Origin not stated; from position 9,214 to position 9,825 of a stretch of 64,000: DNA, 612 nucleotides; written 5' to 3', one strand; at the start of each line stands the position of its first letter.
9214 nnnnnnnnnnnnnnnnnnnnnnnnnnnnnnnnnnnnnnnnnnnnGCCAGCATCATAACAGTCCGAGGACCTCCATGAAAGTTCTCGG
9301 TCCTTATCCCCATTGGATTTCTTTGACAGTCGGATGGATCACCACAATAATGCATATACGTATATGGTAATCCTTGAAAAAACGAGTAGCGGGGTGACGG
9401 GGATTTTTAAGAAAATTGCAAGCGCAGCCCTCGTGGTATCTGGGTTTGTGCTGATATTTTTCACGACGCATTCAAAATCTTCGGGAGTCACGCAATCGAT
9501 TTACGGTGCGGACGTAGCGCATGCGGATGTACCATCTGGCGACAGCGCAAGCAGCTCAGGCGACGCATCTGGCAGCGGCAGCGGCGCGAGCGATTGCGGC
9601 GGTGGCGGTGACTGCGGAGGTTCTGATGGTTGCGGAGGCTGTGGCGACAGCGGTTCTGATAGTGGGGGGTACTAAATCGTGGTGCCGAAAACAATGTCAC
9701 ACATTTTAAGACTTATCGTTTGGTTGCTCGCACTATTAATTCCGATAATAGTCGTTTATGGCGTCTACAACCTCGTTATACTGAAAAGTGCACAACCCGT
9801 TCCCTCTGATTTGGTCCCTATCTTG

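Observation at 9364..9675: Precursor-like peptides with microcin-B17-like cores but an N-terminal hydrophobic helix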

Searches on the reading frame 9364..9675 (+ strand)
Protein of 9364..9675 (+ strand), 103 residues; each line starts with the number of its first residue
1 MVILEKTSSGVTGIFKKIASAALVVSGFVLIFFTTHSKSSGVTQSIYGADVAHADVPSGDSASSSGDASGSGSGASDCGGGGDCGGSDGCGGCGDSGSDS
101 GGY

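Call 6: search_protein_families(library=pfam, proteins=[window:9364-9675:+], max_evalue=0.01)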
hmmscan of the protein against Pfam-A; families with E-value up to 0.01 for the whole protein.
window:9364-9675:+ (103 aa): 0 families

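Call 7: search_protein_families(library=ncbifam, proteins=[window:9364-9675:+], max_evalue=0.01)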
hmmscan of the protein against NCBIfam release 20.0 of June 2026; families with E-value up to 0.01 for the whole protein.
window:9364-9675:+ (103 aa): 0 families

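Call 10: find_homologous_proteins(query=window:9364-9675:+, max_evalue=0.01)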
Query window:9364-9675:+ (103 aa): 1 proteins with E <= 0.01 among 56 candidates.
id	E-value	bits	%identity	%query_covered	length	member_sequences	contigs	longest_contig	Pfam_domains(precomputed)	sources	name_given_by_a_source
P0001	6.1e-54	199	100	100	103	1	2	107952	-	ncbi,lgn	-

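Call 11: find_encoding_contigs(protein=P0001, flank=10000, max_places=4)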
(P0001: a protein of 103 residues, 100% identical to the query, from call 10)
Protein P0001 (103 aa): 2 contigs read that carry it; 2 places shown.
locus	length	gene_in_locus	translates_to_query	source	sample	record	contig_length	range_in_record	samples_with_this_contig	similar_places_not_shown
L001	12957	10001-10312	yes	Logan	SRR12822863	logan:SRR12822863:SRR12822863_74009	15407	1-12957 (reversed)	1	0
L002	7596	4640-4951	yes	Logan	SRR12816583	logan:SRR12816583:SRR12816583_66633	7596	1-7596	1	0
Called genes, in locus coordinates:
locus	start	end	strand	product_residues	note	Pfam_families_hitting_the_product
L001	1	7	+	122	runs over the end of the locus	PF00338:Ribosomal_S10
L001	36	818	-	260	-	PF00685:Sulfotransfer_1, PF13469:Sulfotransfer_3, PF17784:Sulfotransfer_4 (weak)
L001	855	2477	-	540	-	PF14306:PUA_2, PF01747:ATP-sulfurylase, PF01583:APS_kinase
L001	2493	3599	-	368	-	-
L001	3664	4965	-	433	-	-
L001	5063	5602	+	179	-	-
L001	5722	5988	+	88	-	-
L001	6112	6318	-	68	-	-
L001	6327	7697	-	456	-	-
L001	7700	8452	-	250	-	PF00881:Nitroreductase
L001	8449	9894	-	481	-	PF02624:YcaO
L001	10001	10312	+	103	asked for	-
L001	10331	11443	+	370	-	-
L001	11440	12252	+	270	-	PF13429:TPR_15, PF00515:TPR_1 (faint), PF07719:TPR_2 (faint), PF13432:TPR_16 (faint), PF13431:TPR_17 (faint), PF14559:TPR_19 (weak)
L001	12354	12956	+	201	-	?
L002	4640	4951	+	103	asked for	-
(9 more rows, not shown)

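Call 23: find_homologous_proteins(query=A4, max_evalue=0.001)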
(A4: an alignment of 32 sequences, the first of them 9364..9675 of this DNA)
Query A4 (32 sequences) (103 aa, profile of the alignment): 56 proteins with E <= 0.001 among 7887 candidates.
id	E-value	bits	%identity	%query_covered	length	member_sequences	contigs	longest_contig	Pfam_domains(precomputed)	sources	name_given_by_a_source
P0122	9.7e-24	101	52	55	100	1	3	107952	-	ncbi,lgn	-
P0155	2.5e-22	97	38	56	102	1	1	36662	-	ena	-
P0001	2.9e-21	94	100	100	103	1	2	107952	-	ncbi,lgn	-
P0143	7.8e-19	86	30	77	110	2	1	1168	-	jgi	-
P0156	1.7e-18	85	44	71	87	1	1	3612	-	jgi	jgi:hypothetical protein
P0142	1.9e-18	85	31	82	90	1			-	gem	-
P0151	1.5e-17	82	33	93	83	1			-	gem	-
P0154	4.4e-17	80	42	98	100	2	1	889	-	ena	-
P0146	7.7e-17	79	33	55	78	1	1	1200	-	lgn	-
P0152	1.3e-16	79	35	52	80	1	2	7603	-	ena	-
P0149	1.8e-16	78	33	63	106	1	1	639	-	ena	-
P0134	2.1e-16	78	46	59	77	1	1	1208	-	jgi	jgi:hypothetical protein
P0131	4.0e-16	77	43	54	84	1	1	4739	-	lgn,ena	-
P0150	1.4e-15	75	32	88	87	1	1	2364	-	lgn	-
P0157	2.0e-14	72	41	59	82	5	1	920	-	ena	-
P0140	1.8e-12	65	38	57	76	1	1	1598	PF25184.2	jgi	jgi:hypothetical protein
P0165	1.7e-11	62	42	46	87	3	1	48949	-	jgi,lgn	-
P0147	4.6e-11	61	44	42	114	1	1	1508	PF25184.2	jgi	jgi:hypothetical protein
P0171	9.8e-10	57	-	-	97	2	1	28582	-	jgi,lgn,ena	-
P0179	1.8e-8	53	33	64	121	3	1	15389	-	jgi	jgi:hypothetical protein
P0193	2.1e-4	39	44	35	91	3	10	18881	-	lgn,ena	-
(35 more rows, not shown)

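Call 24: search_protein_families(library=pfam, alignment_id=A4, max_evalue=1)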
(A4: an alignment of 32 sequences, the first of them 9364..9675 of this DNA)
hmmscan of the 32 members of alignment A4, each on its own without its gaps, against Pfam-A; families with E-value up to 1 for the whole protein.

A. member 1, window:9364-9675:+ (103 aa): 0 families

B. families by the number of members that match (of 32 scanned): 15 families
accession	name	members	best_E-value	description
PF25184.1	YxzE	4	1.7e-05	YxzE-like putative bacteriocin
PF13273.12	DUF4064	2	0.025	Protein of unknown function (DUF4064)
PF07835.17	COX4_pro_2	1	0.0062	Bacterial aa3 type cytochrome c oxidase subunit IV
PF00520.37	Ion_trans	1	0.015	Ion transport protein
PF11381.13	DUF3185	1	0.023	Protein of unknown function (DUF3185)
PF00916.26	Sulfate_transp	1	0.033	Sulfate permease family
PF05525.19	Branch_AA_trans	1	0.096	Branched-chain amino acid transport protein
PF20389.3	DUF6684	1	0.098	Family of unknown function (DUF6684)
PF06808.19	DctM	1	0.1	Tripartite ATP-independent periplasmic transporter, DctM component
PF14141.11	YqzM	1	0.1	YqzM-like protein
PF23968.1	Phage_cement_3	1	0.11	Phage cement protein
PF18612.7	Bac_A_amyl_C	1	0.12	Bacterial Alpha amylase C-terminal domain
PF16996.10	Asp4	1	0.15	Accessory secretory protein Sec Asp4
PF03739.19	LptF_LptG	1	0.17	Lipopolysaccharide export system permease LptF/LptG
PF05734.16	DUF832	1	0.4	Herpesvirus protein of unknown function (DUF832)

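Call 26: find_encoding_contigs(protein=P0165, flank=8000, max_places=2)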
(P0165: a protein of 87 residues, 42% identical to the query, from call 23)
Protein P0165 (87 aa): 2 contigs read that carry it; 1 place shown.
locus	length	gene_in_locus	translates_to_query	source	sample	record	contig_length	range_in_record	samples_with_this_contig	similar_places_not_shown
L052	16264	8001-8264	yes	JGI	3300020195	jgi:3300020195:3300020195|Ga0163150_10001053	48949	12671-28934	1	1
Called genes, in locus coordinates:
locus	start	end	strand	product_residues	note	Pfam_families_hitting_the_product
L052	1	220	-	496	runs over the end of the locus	-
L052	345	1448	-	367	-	-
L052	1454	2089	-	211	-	-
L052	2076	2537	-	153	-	-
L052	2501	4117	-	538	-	PF13360:PQQ_2, PF13570:Beta-prop_ACSF4, PF23414:Beta-prop_EML_2 (faint), PF01011:PQQ (weak), PF13360:PQQ_2, PF13570:Beta-prop_ACSF4, PF25293:Beta-prop_EMC1_N (weak), PF13360:PQQ_2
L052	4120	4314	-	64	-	-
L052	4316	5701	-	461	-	-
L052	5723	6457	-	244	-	PF00881:Nitroreductase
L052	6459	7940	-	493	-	PF02624:YcaO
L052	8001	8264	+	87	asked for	-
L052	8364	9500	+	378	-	-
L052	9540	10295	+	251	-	PF07719:TPR_2 (faint), PF00515:TPR_1 (faint), PF12895:ANAPC3 (faint), PF13428:TPR_14 (faint), PF14559:TPR_19 (faint), PF13431:TPR_17 (faint), PF13432:TPR_16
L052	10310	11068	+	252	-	-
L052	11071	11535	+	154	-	-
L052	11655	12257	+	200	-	PF00297:Ribosomal_L3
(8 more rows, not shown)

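Call 27: find_encoding_contigs(protein=P0171, flank=6000, max_places=2)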
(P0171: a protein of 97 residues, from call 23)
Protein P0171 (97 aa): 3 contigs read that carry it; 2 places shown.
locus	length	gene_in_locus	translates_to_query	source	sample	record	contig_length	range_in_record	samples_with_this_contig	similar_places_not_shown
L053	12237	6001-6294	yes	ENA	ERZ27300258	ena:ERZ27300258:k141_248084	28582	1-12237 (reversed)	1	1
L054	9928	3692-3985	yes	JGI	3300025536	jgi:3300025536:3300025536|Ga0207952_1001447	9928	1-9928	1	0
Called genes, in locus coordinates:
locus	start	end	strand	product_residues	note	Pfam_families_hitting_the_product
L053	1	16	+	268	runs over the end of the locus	PF01040:UbiA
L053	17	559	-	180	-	-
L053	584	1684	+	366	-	-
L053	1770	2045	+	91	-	-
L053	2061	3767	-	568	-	PF01011:PQQ (faint), PF13360:PQQ_2, PF13570:Beta-prop_ACSF4, PF13360:PQQ_2 (weak), PF13570:Beta-prop_ACSF4, PF13360:PQQ_2, PF13570:Beta-prop_ACSF4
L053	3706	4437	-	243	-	PF00881:Nitroreductase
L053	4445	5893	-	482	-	PF02624:YcaO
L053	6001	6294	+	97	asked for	-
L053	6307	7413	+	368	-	-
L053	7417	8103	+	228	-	PF13462:Thioredoxin_4, PF01323:DSBA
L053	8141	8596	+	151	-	PF00581:Rhodanese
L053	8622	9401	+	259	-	PF13431:TPR_17 (faint), PF13432:TPR_16 (faint), PF13428:TPR_14 (faint), PF00515:TPR_1 (faint), PF07719:TPR_2 (faint), PF13181:TPR_8 (faint), PF13424:TPR_12 (faint), PF14559:TPR_19 (weak), +1 more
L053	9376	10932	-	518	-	PF20154:LNT_N, PF00795:CN_hydrolase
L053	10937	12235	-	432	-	?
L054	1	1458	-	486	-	?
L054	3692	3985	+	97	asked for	-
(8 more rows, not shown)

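Call 28: find_encoding_contigs(protein=P0193, flank=6000, max_places=2)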
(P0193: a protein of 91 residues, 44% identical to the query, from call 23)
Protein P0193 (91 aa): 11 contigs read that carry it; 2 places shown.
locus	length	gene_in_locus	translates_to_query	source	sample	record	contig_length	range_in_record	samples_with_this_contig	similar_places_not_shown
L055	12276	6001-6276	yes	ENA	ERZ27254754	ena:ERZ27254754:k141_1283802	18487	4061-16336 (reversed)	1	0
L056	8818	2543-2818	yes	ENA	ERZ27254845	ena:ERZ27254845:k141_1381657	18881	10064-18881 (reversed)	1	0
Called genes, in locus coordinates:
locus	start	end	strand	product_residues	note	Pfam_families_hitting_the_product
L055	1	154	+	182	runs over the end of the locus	-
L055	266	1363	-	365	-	-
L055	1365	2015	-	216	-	-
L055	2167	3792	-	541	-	PF01011:PQQ (faint), PF13360:PQQ_2, PF13570:Beta-prop_ACSF4, PF23414:Beta-prop_EML_2 (faint), PF25292:Beta-prop_CGLA (faint), PF13360:PQQ_2, PF13570:Beta-prop_ACSF4, PF13360:PQQ_2, +3 more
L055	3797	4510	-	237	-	PF00881:Nitroreductase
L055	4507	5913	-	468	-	PF02624:YcaO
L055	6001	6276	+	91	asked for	-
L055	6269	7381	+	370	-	-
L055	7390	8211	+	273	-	PF07719:TPR_2 (faint), PF14559:TPR_19 (weak), PF13431:TPR_17 (faint), PF14559:TPR_19 (weak)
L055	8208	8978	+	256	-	-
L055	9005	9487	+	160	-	-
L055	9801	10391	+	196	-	PF00297:Ribosomal_L3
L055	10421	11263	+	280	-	PF00573:Ribosomal_L4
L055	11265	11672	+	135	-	PF00276:Ribosomal_L23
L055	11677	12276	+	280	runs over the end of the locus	PF00181:Ribosomal_L2_N, PF03947:Ribosomal_L2_C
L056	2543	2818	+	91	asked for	-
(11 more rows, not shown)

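Call 30: find_encoding_contigs(protein=P0179, flank=6000, max_places=2)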
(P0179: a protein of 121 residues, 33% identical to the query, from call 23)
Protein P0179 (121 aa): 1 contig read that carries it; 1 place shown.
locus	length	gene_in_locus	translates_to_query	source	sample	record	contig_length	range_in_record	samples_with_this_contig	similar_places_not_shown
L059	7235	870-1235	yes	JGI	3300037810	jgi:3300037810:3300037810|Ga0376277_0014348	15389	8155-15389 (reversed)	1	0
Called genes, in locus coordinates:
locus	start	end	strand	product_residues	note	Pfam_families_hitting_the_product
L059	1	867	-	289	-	?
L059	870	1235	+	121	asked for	-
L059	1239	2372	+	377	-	PF13432:TPR_16 (weak)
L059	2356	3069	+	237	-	PF13462:Thioredoxin_4, PF01323:DSBA (weak)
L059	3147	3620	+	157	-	PF00581:Rhodanese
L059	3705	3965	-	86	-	-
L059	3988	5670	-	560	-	PF00156:Pribosyltran (weak), PF01011:PQQ (faint), PF13360:PQQ_2, PF13570:Beta-prop_ACSF4, PF13360:PQQ_2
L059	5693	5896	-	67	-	-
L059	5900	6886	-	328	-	-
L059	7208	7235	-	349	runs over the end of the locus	-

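Call 78: list_cluster_members(proteins=[P0001, P0122, P0002])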
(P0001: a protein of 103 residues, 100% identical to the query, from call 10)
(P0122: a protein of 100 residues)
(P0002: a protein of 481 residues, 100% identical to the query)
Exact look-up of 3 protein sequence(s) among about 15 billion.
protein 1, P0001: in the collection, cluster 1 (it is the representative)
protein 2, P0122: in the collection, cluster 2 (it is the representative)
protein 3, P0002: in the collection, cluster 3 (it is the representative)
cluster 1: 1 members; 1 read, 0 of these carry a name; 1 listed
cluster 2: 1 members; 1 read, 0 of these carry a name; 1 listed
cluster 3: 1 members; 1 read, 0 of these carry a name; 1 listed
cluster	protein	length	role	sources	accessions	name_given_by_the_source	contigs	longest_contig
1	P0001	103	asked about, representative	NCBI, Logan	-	-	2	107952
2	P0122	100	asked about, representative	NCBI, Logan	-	-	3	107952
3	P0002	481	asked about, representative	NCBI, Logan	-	-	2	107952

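Call 89: search_protein_families(library=ncbifam, alignment_id=A4, max_evalue=1)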
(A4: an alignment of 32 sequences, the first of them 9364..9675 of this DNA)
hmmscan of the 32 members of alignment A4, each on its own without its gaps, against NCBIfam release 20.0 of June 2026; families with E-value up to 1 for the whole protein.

A. member 1, window:9364-9675:+ (103 aa): 1 family
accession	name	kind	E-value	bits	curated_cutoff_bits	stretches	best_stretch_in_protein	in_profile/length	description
NF052523.2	TafF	equivalog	0.01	15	420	1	43-99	132-186/379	TafF family fimbrial protein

B. families by the number of members that match (of 32 scanned): 13 families
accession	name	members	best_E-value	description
NF052523.2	TafF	2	0.01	TafF family fimbrial protein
TIGR04346.1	DotA_TraY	2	0.055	DotA/TraY family protein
NF050823.1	collag_bnd_Cbm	1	0.0011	collagen-binding adhesin Cbm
NF040686.1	TcpD_dom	1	0.0027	TcpD family membrane protein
NF005848.0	PRK07764.2-4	1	0.0086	DNA polymerase III subunit gamma and tau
NF050822.3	collag_bnd_Cnm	1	0.011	collagen-binding adhesin Cnm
NF006935.0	PRK09419.1-2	1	0.034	multifunctional 2',3'-cyclic-nucleotide 2'-phosphodiesterase/3'-nucleotidase/5'-nucleotidase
TIGR03106.1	trio_M42_hydro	1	0.11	osmoprotectant NAGGN system M42 family peptidase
NF007070.0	PRK09517.1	1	0.11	multifunctional thiamine-phosphate pyrophosphorylase/synthase/phosphomethylpyrimidine kinase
NF041600.1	cyt_ox_CcoM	1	0.14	cytochrome c oxidase subunit CcoM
NF038351.1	cyt_ox_assem_30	1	0.37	cytochrome oxidase small assembly protein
NF009948.0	PRK13412.1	1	0.72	bifunctional fucokinase/fucose-1-phosphate guanylyltransferase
NF038033.1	FEA1_rel_lipo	1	0.78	FEA1-related lipoprotein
